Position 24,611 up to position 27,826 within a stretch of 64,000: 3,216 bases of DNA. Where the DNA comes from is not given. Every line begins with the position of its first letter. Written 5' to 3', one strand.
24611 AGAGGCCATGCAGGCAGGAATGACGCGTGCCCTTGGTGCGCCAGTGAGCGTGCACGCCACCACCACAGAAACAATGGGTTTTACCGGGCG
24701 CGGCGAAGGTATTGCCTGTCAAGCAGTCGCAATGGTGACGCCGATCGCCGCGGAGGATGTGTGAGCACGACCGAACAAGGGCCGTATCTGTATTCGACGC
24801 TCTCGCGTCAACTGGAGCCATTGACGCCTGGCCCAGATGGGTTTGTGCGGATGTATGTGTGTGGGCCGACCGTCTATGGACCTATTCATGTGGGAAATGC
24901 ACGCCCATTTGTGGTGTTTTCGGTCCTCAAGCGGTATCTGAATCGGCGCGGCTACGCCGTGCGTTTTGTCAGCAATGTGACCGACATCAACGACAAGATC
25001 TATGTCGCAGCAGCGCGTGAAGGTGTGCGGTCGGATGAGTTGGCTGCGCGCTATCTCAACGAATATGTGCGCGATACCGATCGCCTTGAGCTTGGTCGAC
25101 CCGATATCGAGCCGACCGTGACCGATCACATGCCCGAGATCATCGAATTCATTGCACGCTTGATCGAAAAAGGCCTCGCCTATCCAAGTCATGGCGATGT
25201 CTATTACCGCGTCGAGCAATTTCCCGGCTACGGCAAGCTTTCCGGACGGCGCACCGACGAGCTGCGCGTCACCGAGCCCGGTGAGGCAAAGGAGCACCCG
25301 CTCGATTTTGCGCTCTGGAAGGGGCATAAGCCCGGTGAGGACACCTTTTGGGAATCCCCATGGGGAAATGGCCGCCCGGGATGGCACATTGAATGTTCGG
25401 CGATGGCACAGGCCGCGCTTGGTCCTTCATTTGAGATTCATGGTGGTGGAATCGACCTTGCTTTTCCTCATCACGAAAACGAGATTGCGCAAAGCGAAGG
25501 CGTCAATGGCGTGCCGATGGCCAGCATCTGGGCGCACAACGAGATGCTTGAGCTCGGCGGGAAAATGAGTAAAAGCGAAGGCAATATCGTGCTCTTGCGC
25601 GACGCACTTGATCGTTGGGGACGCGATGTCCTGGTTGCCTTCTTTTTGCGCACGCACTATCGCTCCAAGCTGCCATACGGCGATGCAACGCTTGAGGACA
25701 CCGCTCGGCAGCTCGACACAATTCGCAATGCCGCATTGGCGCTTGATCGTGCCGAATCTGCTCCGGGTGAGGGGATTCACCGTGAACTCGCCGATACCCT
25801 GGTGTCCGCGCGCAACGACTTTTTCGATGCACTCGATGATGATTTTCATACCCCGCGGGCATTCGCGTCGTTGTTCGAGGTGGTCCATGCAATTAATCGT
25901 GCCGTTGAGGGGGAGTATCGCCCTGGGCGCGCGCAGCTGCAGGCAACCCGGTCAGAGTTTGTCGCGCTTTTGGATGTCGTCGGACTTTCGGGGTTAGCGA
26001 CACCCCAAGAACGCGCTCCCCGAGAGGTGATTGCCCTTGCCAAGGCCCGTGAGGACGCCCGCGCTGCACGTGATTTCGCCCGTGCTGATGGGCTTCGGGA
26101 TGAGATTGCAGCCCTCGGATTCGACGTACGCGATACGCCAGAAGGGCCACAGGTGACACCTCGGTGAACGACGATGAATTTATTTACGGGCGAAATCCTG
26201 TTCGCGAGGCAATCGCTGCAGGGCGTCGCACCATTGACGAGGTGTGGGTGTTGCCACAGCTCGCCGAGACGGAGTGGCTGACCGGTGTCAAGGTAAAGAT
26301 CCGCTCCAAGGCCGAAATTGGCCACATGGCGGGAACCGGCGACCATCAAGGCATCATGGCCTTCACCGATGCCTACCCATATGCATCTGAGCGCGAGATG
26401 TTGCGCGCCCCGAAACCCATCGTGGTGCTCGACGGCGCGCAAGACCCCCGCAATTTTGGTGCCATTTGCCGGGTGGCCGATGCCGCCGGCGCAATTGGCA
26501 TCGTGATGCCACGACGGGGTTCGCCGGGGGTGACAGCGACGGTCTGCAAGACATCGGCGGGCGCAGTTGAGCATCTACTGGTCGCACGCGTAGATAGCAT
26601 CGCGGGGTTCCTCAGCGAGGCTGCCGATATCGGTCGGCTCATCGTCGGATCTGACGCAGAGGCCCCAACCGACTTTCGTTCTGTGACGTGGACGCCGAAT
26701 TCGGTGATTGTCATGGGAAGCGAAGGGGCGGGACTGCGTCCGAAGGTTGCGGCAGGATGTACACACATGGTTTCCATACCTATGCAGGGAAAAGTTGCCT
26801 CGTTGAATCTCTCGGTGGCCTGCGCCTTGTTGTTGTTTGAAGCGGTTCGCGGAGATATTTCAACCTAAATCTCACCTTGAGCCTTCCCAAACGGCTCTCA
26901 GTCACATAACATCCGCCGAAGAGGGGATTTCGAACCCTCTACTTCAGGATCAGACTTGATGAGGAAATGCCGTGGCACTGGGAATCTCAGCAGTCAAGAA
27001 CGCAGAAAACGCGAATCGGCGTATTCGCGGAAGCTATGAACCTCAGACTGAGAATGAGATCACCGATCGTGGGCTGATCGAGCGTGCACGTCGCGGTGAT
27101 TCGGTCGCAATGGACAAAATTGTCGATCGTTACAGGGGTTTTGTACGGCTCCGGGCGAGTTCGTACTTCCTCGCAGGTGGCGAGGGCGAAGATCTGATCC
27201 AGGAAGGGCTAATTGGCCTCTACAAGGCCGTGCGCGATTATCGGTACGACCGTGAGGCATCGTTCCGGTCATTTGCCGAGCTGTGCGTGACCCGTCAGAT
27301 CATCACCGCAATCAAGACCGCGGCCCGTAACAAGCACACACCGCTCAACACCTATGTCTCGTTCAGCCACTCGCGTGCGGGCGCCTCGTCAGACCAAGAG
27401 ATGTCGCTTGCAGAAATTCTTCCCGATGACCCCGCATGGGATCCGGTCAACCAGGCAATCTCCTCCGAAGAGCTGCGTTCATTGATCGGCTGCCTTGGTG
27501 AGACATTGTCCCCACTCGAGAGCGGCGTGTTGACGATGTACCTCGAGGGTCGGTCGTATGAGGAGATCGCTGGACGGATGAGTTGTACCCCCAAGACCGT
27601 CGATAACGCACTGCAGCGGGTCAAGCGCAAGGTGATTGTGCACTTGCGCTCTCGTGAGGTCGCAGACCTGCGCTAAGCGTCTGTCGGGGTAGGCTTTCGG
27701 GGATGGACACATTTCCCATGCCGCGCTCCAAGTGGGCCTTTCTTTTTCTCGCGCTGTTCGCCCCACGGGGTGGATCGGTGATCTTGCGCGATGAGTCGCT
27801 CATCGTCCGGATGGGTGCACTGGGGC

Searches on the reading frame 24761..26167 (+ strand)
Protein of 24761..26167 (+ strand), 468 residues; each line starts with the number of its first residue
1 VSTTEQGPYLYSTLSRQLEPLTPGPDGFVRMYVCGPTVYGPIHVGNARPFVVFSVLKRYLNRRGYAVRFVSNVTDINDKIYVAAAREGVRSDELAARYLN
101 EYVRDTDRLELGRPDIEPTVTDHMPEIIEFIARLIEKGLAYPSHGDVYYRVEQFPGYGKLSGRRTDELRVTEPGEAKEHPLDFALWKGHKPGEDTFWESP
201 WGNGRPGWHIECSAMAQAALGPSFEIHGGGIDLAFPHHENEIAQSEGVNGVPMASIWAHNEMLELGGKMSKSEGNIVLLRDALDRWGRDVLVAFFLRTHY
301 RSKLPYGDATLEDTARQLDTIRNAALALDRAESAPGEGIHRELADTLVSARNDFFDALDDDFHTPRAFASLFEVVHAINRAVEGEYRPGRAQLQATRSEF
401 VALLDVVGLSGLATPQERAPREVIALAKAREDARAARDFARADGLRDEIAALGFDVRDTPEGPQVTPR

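Call 72: search_protein_families(library=pfam, proteins=[window:24761-26167:+], max_evalue=0.001)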
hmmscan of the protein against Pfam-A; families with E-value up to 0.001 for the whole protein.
window:24761-26167:+ (468 aa): 5 families
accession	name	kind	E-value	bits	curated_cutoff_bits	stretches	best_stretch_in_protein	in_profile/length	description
PF01406.26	tRNA-synt_1e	-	2.3e-107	359.3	27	1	26-314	7-299/301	tRNA synthetases class I (C) catalytic domain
PF09190.17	DALR_2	-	1.4e-11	45.2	22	1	354-409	2-55/57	DALR domain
PF09334.17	tRNA-synt_1g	-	1.8e-11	43.9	20.1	1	38-152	10-125/391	tRNA synthetases class I (M)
PF23493.1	CysS_C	-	2.9e-07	30.9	23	1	420-462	5-47/51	Cysteinyl-tRNA ligase anticodon binding domain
PF01921.24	tRNA-synt_1f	-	7.1e-05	22.3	27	0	35-76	29-70/360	tRNA synthetases class I (K)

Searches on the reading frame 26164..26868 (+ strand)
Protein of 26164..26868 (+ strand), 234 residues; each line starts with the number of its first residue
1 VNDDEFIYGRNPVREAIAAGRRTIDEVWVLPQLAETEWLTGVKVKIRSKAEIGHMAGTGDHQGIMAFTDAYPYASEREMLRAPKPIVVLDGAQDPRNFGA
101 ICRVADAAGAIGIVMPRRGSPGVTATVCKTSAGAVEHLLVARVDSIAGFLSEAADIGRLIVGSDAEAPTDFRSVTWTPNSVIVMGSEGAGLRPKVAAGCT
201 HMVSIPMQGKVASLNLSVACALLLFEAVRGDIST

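Call 72: search_protein_families(library=pfam, proteins=[window:26164-26868:+], max_evalue=0.001)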
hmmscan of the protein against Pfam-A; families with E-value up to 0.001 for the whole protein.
window:26164-26868:+ (234 aa): 2 families
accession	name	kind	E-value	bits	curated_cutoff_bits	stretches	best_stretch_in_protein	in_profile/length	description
PF00588.24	SpoU_methylase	-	1.1e-33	116.8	29.7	1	86-225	3-142/142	SpoU rRNA Methylase family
PF08032.17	SpoU_sub_bind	-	7.6e-13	49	22.8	1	6-73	1-75/76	RNA 2'-O ribose methyltransferase substrate binding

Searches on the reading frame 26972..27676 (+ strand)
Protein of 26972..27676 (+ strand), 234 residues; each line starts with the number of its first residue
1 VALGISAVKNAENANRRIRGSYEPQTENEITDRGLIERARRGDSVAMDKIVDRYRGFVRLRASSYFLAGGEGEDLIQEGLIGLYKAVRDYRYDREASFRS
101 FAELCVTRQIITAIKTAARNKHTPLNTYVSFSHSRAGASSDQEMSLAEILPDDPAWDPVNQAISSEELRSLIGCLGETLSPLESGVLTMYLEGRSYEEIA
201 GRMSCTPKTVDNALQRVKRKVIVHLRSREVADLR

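Call 72: search_protein_families(library=pfam, proteins=[window:26972-27676:+], max_evalue=0.001)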
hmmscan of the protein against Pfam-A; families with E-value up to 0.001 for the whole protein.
window:26972-27676:+ (234 aa): 5 families
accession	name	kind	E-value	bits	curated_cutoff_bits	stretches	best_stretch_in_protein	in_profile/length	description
PF04542.20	Sigma70_r2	-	1.2e-12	47.8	24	1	51-119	2-70/71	Sigma-70 region 2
PF08281.18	Sigma70_r4_2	-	1.3e-10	41.2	25.7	1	177-220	9-53/54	Sigma-70, region 4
PF00196.25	GerE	-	8.2e-08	32.2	23.5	1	178-226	2-50/57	Bacterial regulatory proteins, luxR family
PF12645.13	HTH_16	-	0.00015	22.3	22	1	35-62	3-30/65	Helix-turn-helix domain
PF13384.12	HTH_23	-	0.0006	20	24.6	0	186-217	10-41/50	Homeodomain-like domain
